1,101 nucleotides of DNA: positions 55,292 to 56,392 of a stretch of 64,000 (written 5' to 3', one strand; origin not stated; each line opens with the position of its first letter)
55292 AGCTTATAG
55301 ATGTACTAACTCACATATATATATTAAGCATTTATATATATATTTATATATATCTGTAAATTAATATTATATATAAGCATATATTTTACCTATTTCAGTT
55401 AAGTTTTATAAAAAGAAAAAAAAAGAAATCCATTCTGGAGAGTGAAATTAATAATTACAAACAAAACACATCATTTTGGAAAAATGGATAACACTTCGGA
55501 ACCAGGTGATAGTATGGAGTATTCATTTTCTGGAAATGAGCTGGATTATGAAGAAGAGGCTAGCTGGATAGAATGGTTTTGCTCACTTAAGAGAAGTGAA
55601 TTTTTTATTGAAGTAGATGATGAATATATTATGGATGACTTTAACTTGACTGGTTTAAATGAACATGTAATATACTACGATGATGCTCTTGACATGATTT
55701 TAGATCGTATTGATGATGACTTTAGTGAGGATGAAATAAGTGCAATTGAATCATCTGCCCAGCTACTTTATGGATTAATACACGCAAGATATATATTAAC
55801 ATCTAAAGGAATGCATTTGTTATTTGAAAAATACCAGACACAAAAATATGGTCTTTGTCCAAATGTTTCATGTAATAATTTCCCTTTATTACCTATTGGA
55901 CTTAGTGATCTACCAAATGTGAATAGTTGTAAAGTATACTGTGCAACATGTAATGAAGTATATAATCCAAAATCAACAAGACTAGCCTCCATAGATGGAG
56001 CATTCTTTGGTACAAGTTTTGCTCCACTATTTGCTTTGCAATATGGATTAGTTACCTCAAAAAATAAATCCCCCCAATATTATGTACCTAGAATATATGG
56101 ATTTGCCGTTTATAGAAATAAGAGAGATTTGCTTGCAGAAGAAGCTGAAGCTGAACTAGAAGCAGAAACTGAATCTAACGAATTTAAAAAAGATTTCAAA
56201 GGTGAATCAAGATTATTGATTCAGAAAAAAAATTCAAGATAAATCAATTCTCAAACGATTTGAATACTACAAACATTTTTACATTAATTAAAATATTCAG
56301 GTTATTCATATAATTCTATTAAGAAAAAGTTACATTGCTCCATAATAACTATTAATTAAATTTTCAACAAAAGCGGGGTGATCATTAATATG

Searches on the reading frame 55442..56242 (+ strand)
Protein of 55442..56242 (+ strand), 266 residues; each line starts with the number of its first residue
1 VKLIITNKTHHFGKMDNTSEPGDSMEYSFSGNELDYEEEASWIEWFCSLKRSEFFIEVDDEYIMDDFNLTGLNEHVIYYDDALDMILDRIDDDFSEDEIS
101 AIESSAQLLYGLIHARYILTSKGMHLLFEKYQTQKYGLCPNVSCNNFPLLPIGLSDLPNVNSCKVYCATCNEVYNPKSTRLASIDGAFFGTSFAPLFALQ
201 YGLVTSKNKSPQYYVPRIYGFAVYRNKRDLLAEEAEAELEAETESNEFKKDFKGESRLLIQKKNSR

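Call 45: search_protein_families(library=pfam, proteins=[window:55442-56242:+], max_evalue=0.00001)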
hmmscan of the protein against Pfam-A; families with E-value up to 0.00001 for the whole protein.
window:55442-56242:+ (266 aa): 1 family
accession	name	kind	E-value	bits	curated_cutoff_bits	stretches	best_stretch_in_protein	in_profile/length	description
PF01214.23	CK_II_beta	-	6.2e-67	225.4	27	1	41-221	1-181/182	Casein kinase II regulatory subunit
